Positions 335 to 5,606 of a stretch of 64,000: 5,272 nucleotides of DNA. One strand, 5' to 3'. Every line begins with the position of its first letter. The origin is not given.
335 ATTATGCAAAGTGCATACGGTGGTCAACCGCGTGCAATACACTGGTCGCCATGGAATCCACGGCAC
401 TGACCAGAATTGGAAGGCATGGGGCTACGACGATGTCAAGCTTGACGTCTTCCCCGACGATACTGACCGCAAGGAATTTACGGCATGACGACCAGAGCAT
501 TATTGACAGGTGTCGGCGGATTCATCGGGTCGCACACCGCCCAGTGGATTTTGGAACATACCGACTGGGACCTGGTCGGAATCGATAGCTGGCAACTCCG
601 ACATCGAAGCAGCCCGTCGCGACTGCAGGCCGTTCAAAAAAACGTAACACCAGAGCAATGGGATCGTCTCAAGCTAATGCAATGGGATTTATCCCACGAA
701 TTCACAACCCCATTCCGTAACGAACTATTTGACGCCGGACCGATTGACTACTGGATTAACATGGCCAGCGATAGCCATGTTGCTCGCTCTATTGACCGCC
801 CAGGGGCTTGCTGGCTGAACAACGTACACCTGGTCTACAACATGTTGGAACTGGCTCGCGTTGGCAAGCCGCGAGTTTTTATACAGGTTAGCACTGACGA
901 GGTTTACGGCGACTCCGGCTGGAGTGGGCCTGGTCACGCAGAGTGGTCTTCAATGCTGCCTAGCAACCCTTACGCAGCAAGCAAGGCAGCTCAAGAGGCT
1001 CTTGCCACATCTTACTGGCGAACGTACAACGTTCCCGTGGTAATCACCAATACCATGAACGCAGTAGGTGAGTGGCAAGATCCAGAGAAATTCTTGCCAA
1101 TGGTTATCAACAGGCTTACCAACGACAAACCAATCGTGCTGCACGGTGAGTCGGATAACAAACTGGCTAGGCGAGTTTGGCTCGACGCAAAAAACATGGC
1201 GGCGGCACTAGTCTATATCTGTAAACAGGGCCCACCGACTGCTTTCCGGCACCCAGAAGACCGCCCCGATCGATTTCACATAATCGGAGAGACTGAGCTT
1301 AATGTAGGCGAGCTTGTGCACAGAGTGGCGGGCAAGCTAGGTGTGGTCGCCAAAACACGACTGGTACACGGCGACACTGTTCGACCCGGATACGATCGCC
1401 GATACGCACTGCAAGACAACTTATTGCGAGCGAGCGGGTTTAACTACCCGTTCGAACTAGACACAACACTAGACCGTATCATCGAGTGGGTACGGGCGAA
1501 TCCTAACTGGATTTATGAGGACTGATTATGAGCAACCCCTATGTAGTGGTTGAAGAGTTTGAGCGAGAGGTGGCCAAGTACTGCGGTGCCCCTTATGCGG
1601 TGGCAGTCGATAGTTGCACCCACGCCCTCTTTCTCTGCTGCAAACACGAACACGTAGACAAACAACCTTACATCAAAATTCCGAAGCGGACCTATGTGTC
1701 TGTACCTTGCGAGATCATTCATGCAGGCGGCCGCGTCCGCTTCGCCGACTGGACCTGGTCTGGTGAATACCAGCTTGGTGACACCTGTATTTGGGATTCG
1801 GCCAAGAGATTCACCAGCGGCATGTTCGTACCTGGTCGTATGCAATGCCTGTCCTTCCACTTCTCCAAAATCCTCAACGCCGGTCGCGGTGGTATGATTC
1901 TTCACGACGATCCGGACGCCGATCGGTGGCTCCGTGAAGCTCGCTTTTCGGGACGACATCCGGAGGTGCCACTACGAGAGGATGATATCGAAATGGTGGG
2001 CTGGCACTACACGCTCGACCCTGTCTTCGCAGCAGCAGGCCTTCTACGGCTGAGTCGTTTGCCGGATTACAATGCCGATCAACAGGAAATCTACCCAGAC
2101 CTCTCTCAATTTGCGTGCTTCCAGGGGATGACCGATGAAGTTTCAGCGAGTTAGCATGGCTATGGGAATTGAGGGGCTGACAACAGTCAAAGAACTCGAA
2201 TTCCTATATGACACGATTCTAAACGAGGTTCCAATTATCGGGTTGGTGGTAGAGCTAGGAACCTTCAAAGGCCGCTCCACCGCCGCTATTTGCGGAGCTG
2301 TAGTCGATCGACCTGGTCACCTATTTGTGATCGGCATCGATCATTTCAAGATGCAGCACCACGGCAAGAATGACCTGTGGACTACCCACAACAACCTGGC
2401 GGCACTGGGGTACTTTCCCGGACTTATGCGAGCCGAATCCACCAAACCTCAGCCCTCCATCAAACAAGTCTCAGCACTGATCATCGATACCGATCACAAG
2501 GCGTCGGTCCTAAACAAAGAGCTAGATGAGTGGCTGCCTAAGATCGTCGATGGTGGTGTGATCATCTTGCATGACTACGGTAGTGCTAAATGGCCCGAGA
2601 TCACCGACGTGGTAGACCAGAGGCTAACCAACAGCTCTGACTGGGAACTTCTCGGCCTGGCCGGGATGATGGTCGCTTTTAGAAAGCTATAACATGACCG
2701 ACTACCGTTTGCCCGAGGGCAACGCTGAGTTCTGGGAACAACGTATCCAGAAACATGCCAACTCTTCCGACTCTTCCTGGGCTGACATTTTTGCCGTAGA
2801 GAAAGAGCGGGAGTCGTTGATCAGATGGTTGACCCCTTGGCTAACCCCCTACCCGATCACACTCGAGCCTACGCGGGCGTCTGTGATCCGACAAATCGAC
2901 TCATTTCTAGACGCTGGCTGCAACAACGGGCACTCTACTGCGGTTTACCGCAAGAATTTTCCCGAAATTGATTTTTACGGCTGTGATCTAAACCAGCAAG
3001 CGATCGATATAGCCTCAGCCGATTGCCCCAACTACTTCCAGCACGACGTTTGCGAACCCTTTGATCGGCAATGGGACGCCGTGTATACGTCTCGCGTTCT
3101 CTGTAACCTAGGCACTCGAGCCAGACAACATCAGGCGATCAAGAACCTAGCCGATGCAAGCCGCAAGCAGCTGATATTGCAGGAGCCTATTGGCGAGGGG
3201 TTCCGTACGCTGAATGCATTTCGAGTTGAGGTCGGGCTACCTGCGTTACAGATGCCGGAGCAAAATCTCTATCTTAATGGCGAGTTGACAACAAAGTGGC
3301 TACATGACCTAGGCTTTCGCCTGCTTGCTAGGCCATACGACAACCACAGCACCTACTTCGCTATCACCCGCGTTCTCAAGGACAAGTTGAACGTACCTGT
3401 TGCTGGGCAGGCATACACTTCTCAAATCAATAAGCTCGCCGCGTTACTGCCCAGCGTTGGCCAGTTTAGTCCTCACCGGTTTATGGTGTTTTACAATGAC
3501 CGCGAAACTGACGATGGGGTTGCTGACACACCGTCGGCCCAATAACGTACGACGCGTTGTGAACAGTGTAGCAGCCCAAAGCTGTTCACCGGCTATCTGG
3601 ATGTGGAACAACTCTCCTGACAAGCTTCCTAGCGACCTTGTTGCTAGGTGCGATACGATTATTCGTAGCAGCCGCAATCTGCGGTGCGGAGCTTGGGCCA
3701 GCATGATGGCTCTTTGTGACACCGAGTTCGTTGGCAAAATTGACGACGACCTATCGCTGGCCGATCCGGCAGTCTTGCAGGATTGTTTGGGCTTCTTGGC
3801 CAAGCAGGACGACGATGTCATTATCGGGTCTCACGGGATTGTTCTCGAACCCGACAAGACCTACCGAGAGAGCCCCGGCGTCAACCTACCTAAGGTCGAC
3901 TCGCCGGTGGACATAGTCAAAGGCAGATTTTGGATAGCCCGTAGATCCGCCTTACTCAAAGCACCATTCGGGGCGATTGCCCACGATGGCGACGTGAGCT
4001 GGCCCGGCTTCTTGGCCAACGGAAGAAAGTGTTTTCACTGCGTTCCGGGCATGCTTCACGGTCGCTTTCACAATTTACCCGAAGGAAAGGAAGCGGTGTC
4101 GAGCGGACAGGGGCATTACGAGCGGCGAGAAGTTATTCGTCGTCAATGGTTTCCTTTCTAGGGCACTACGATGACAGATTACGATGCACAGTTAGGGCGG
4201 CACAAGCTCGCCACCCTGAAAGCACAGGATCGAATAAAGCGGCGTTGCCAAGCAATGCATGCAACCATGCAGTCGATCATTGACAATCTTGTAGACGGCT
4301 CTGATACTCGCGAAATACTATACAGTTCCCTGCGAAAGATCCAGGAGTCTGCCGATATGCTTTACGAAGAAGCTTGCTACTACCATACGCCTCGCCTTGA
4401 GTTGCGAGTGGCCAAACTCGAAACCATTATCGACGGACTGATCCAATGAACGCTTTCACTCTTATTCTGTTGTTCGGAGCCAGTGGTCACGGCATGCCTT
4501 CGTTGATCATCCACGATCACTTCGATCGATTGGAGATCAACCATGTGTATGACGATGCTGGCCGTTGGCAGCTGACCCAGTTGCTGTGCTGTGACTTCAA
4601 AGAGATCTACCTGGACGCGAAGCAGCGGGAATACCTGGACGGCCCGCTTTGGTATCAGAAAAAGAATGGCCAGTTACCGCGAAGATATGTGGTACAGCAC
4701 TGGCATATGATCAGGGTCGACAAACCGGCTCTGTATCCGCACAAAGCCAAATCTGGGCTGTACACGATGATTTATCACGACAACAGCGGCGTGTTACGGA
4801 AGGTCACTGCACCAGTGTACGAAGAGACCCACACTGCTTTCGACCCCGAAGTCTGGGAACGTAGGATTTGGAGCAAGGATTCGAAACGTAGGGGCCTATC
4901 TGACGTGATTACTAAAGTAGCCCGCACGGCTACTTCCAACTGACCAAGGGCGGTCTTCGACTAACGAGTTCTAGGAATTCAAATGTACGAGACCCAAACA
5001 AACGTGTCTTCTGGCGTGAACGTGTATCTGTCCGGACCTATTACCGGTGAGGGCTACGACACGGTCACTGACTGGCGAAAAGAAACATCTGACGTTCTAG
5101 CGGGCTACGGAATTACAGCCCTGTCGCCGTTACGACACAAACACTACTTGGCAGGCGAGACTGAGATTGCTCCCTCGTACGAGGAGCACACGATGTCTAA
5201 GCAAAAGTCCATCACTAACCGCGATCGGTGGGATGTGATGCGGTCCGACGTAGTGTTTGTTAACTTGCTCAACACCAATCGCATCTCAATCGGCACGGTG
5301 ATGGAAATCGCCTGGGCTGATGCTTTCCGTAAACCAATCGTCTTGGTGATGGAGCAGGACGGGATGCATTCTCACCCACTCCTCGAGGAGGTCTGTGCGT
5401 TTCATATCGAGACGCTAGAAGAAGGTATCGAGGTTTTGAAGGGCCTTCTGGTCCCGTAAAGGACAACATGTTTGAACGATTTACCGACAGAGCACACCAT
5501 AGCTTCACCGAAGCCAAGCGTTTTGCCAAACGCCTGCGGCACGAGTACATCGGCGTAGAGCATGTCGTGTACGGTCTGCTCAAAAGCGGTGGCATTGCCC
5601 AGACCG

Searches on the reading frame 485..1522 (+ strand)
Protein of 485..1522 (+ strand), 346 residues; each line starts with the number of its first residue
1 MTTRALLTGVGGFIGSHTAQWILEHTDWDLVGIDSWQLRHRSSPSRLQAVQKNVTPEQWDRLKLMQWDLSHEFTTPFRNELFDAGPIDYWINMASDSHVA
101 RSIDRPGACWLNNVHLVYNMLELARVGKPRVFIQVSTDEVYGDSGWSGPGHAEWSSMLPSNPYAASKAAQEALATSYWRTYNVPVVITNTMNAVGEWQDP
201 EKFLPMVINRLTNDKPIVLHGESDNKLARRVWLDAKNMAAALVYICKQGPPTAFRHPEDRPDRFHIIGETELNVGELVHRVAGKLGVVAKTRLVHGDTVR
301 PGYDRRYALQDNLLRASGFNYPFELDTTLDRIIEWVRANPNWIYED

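Call 11: search_protein_families(library=pfam, proteins=[window:485-1522:+], max_evalue=0.01)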
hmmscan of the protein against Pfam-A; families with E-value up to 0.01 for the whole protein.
window:485-1522:+ (346 aa): 3 families
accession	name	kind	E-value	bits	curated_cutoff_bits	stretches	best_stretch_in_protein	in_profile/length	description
PF01370.27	Epimerase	-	2.7e-39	135.4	20.9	1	5-248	1-227/240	NAD dependent epimerase/dehydratase family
PF16363.11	GDP_Man_Dehyd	-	3.5e-38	132.3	27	1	6-286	1-267/332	GDP-mannose 4,6 dehydratase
PF07993.18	NAD_binding_4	-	8.2e-06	25.6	20.1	1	7-193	1-207/258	Male sterility protein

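Call 12: search_protein_families(library=phrogs, proteins=[window:485-1522:+], max_evalue=0.001)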
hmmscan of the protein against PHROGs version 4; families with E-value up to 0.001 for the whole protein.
window:485-1522:+ (346 aa): 1 family
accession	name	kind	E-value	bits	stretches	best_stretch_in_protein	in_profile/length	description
phrog_540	-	DNA, RNA and nucleotide metabolism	3.3e-54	185.4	1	1-344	291-602/715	nucleotide-sugar epimerase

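Call 45: search_protein_families(library=ncbifam, proteins=[window:485-1522:+], max_evalue=0.001)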
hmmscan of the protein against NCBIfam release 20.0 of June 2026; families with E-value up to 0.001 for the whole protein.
window:485-1522:+ (346 aa): 10 families
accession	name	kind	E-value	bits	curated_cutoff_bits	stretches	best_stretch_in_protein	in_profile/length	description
TIGR01181.1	dTDP_gluc_dehyt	equivalog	7.8e-50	169.8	365.1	1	5-343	2-318/321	dTDP-glucose 4,6-dehydratase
NF007582.0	PRK10217.1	equivalog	9.9e-31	107.1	698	1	4-343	3-338/355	dTDP-glucose 4,6-dehydratase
NF007490.0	PRK10084.1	subfamily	5.6e-29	101.2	649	1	5-343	3-341/361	dTDP-glucose 4,6-dehydratase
TIGR04180.1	EDH_00030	hypoth_equivalog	9.6e-17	61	475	1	6-220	2-202/297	NAD-dependent 4,6-dehydratase LegB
NF011728.1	PRK15181.1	equivalog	1.4e-15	57.2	760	1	3-223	16-229/348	Vi polysaccharide biosynthesis UDP-N-acetylglucosaminuronic acid C-4 epimerase TviC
TIGR01179.1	galE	equivalog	2.9e-14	52.6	262.3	1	6-196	3-179/332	UDP-glucose 4-epimerase GalE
TIGR02622.1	CDP_4_6_dhtase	equivalog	2.3e-11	43.4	278.45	1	3-183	5-174/352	CDP-glucose 4,6-dehydratase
NF007956.0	PRK10675.1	subfamily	2.5e-08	33.4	394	1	4-179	2-165/338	UDP-glucose 4-epimerase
TIGR01472.1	gmd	equivalog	4e-08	32.9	415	1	5-193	3-185/342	GDP-mannose 4,6-dehydratase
NF008872.0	PRK11908.1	equivalog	5.1e-06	25.8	294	1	4-52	3-53/349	bifunctional UDP-4-keto-pentose/UDP-xylose synthase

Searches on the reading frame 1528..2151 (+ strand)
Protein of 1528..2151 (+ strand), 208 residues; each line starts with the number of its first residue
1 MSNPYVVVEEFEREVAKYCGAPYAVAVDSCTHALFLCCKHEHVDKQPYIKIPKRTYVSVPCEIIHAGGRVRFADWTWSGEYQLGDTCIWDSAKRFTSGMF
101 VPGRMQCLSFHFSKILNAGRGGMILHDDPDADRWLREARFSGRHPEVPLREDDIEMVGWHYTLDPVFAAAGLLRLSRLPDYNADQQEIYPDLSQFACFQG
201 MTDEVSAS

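Call 11: search_protein_families(library=pfam, proteins=[window:1528-2151:+], max_evalue=0.01)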
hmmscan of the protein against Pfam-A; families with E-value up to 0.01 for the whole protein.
window:1528-2151:+ (208 aa): 1 family
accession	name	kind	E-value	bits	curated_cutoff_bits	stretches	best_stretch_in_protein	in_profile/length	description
PF01041.23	DegT_DnrJ_EryC1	-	2e-22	80.3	19.8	2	7-75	25-93/360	DegT/DnrJ/EryC1/StrS aminotransferase family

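Call 12: search_protein_families(library=phrogs, proteins=[window:1528-2151:+], max_evalue=0.001)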
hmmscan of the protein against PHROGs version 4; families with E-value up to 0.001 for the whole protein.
window:1528-2151:+ (208 aa): 1 family
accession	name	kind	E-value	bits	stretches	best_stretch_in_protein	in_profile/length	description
phrog_3139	-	other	2.5e-12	47.4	1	8-75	39-106/387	aminotransferase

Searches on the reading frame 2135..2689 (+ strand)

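Call 11: search_protein_families(library=pfam, proteins=[window:2135-2689:+], max_evalue=0.01)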
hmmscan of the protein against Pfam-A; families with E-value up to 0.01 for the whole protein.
window:2135-2689:+ (185 aa): 2 families
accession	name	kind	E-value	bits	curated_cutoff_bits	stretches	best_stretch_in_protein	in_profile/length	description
PF13578.12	Methyltransf_24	-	1.5e-12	48.8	26.3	1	39-148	1-105/105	Methyltransferase domain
PF05711.17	TylF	-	0.0071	16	23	0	102-152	184-233/264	Macrocin-O-methyltransferase (TylF)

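Call 12: search_protein_families(library=phrogs, proteins=[window:2135-2689:+], max_evalue=0.001)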
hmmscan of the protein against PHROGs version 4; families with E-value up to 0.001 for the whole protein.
window:2135-2689:+ (185 aa): 1 family
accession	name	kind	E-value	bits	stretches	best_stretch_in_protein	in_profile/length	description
phrog_2675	-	other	8.6e-13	48.6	1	18-166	300-461/599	DNA methyltransferase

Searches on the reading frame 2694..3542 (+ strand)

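Call 11: search_protein_families(library=pfam, proteins=[window:2694-3542:+], max_evalue=0.01)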
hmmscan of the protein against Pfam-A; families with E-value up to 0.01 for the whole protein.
window:2694-3542:+ (283 aa): 4 families
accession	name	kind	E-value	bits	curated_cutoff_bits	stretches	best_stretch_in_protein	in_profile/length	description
PF08242.18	Methyltransf_12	-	1.6e-08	35.6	30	1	72-155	1-91/98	Methyltransferase domain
PF08241.18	Methyltransf_11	-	2e-06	28.8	21.2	1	72-153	1-84/95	Methyltransferase domain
PF13649.12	Methyltransf_25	-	5.1e-06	27.5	27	1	72-155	2-92/97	Methyltransferase domain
PF13489.12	Methyltransf_23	-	6e-06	26.5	27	1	69-157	24-109/164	Methyltransferase domain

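Call 12: search_protein_families(library=phrogs, proteins=[window:2694-3542:+], max_evalue=0.001)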
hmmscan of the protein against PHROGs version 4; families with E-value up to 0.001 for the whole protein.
window:2694-3542:+ (283 aa): 0 families

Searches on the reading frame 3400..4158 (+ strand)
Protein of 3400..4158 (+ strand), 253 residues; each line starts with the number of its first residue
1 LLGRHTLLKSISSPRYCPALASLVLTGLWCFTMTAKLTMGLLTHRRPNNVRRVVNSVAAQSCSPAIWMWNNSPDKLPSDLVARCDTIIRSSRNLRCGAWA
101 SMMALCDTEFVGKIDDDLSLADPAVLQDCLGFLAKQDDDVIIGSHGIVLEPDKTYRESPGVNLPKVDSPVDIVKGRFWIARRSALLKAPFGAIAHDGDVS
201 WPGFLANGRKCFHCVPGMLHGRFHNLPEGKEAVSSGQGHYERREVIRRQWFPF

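Call 11: search_protein_families(library=pfam, proteins=[window:3400-4158:+], max_evalue=0.01)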
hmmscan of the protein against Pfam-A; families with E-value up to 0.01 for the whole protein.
window:3400-4158:+ (253 aa): 1 family
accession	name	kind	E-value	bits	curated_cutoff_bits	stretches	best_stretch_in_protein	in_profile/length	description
PF00535.33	Glycos_transf_2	-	6.7e-05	23.3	23.3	1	43-158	6-128/168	Glycosyl transferase family 2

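Call 12: search_protein_families(library=phrogs, proteins=[window:3400-4158:+], max_evalue=0.001)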
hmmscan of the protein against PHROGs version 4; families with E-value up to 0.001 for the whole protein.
window:3400-4158:+ (253 aa): 0 families

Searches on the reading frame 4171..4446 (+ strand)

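Call 45: search_protein_families(library=ncbifam, proteins=[window:4171-4446:+], max_evalue=0.001)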
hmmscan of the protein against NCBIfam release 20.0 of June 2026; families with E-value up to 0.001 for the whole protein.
window:4171-4446:+ (92 aa): 0 families

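Call 78: search_protein_families(library=pfam, proteins=[window:4171-4446:+], max_evalue=1)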
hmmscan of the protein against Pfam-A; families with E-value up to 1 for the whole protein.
window:4171-4446:+ (92 aa): 3 families
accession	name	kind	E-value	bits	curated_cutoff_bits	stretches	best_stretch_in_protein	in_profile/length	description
PF21219.3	USH1C_N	-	0.0083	16.6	27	1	33-63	7-37/74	Harmonin, N-terminal domain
PF12205.13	GIT1_C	-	0.1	13.3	25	1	18-68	26-75/110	G protein-coupled receptor kinase-interacting protein 1 C term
PF20492.3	ERM_helical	-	0.11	13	40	1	17-79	6-68/120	Ezrin/radixin/moesin, alpha-helical domain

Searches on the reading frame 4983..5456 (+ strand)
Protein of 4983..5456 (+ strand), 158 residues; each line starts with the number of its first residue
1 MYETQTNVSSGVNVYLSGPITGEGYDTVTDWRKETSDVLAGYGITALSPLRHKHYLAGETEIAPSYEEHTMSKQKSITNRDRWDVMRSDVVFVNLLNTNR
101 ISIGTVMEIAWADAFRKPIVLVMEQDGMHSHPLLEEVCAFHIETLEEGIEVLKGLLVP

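Call 11: search_protein_families(library=pfam, proteins=[window:4983-5456:+], max_evalue=0.01)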
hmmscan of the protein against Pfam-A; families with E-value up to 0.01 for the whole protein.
window:4983-5456:+ (158 aa): 4 families
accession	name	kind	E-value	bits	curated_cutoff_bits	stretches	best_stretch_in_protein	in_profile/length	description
PF05014.21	Nuc_deoxyrib_tr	-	1.7e-10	41.5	28.8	1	14-128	1-102/117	Nucleoside 2-deoxyribosyltransferase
PF15891.11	Nuc_deoxyri_tr2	-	3.3e-06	27.8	30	1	12-124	2-103/105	Nucleoside 2-deoxyribosyltransferase like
PF12694.12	cpYpsA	-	0.0027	17.9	26.2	1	56-135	33-110/145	Circularly permutated YpsA SLOG family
PF14359.12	DUF4406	-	0.0096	16.7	22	0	13-120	2-90/91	Domain of unknown function (DUF4406)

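Call 12: search_protein_families(library=phrogs, proteins=[window:4983-5456:+], max_evalue=0.001)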
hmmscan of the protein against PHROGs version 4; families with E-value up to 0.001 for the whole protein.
window:4983-5456:+ (158 aa): 3 families
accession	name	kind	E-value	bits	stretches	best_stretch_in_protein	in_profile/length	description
phrog_19940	-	unknown function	3.6e-05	24.7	1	9-130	14-134/165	-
phrog_7995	-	DNA, RNA and nucleotide metabolism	7e-05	23.3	1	46-146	57-156/336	nucleoside deoxyribosyltransferase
phrog_10872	-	unknown function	8.3e-05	23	1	69-152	65-145/306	-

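Call 28: find_related_loci(query=window:4983-5456:+, collection=viral_contigs, flank=5000)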
Query window:4983-5456:+ (158 aa) in viral_contigs; peptide patterns used: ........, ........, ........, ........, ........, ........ (x = any residue, [..] = any of these).
1 stretches matched a pattern, but none encodes a relative of the query by tblastn (E <= 1e-3).

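Call 43: search_solved_structures(query=window:4983-5456:+, max_evalue=1, show_alignments=3)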
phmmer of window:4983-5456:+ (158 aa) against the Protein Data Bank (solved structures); distinct sequences matched with E-value up to 1: 7.
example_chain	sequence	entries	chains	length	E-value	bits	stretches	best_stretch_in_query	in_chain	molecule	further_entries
5vto_A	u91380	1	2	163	0.0013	22.1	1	77-127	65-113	Blasticidin M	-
4jel_A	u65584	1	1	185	0.035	17.5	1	81-130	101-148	CMP/hydroxymethyl CMP hydrolase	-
4jem_A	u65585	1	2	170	0.054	16.9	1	79-130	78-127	CMP/hydroxymethyl CMP hydrolase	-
4ohr_A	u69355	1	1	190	0.066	16.6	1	80-130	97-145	CMP/hydroxymethyl CMP hydrolase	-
8of6_A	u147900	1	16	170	0.32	14.4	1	30-153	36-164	YtoQ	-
4ohb_A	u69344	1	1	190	0.46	13.8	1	80-130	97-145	CMP/hydroxymethyl CMP hydrolase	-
8y6o_R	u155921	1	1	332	0.52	13.7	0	49-77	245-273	Centrosomal AT-AC splicing factor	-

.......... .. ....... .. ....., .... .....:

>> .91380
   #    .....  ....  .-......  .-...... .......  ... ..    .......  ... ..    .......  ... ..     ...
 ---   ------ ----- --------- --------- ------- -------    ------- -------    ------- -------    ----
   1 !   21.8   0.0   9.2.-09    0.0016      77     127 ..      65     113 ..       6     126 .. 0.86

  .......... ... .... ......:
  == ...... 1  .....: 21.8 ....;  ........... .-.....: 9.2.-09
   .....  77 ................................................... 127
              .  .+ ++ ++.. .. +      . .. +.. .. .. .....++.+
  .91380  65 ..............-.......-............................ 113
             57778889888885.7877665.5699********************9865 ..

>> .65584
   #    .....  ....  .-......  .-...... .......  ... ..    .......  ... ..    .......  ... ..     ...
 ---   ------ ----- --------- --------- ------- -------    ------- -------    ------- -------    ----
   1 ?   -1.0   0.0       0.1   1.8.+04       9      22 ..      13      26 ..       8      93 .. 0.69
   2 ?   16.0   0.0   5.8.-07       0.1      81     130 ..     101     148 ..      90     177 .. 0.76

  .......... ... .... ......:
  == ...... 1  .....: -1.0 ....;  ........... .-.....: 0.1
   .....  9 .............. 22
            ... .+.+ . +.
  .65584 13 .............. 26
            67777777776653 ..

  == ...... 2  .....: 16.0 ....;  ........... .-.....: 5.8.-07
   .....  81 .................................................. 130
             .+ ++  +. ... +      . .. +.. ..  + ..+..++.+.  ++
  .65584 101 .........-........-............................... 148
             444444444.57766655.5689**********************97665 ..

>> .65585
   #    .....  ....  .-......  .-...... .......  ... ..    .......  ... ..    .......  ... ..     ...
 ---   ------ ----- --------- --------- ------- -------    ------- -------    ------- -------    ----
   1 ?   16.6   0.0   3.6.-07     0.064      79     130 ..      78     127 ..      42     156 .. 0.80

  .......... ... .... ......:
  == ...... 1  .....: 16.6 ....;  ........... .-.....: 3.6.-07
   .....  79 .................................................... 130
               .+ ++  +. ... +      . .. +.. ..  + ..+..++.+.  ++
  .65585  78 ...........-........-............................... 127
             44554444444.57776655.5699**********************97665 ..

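Call 45: search_protein_families(library=ncbifam, proteins=[window:4983-5456:+], max_evalue=0.001)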
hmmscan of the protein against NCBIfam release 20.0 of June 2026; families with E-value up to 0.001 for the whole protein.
window:4983-5456:+ (158 aa): 0 families
